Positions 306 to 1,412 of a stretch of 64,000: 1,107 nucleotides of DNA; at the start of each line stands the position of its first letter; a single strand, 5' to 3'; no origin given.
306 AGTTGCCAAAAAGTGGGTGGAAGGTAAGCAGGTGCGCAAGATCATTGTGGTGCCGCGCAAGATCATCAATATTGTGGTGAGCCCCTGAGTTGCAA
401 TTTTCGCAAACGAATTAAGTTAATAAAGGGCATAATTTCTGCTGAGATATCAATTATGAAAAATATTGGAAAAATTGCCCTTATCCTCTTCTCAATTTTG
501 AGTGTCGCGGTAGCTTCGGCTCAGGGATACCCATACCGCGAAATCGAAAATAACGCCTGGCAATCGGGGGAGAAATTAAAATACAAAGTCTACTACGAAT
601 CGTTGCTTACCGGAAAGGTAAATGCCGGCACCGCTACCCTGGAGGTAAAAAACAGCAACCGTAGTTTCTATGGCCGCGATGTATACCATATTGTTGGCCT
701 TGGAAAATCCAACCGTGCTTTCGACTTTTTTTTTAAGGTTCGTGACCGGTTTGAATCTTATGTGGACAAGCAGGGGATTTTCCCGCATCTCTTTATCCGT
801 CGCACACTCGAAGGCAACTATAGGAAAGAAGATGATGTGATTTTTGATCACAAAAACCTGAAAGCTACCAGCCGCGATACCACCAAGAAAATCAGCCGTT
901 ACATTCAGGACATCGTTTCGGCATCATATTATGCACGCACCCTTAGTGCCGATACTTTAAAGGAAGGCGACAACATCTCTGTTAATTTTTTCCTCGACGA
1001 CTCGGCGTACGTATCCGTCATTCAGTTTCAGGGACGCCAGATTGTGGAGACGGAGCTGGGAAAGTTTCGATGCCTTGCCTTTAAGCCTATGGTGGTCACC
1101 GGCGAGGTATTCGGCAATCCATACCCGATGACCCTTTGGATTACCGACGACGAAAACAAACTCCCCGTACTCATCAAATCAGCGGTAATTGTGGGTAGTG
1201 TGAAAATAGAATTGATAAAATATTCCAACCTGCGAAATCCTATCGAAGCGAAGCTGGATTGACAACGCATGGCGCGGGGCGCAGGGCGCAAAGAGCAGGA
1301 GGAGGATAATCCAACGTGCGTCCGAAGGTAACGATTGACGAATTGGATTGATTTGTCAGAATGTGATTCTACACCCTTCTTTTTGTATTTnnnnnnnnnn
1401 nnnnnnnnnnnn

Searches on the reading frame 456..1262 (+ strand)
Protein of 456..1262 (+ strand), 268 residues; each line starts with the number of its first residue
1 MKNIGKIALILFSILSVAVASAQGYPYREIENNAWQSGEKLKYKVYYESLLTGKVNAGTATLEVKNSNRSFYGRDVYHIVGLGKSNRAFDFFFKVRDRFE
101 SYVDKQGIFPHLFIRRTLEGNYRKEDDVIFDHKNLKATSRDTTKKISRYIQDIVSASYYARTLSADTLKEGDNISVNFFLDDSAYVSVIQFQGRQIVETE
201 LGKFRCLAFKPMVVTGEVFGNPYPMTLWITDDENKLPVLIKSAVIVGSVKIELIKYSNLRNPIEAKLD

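Call 3: search_protein_families(library=pfam, proteins=[window:456-1262:+], max_evalue=0.01)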
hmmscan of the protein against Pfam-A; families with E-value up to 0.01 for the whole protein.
window:456-1262:+ (268 aa): 1 family
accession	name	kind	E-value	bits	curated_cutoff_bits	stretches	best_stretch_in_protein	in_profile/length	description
PF11306.15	DUF3108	-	8.1e-45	153.6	26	1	42-253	1-208/209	Protein of unknown function (DUF3108)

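Call 25: find_related_loci(query=window:456-1262:+, collection=metagenome_contigs, flank=10000)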
Query window:456-1262:+ (268 aa) in metagenome_contigs; peptide patterns used: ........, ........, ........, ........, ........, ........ (x = any residue, [..] = any of these).
152 stretches matched a pattern; 71 encode a relative of the query (tblastn E <= 1e-3); 71 distinct loci.
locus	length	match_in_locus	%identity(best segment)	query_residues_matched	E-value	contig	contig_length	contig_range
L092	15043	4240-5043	91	1-268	2e-166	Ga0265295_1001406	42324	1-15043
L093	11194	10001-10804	91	1-268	8e-166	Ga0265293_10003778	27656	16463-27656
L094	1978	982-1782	73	1-268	3e-139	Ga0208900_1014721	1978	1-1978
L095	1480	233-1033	71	1-268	7e-140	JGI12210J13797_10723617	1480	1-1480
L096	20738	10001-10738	76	20-265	3e-127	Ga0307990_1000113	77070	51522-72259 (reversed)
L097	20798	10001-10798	70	1-267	6e-127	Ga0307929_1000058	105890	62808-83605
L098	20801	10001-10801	71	1-268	7e-127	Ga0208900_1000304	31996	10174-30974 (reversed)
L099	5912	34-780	76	20-268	1e-126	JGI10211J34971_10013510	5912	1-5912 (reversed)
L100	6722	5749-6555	70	1-267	7e-124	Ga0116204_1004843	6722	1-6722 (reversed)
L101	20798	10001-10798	66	6-268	9e-123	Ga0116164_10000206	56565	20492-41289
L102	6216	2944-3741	66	6-268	7e-123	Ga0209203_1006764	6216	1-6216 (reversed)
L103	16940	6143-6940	66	6-268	9e-123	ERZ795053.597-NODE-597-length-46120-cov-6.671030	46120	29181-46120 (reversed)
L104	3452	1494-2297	66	1-268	2e-123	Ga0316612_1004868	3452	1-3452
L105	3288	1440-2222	68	7-268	1e-123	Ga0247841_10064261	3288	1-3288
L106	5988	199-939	69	22-268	7e-118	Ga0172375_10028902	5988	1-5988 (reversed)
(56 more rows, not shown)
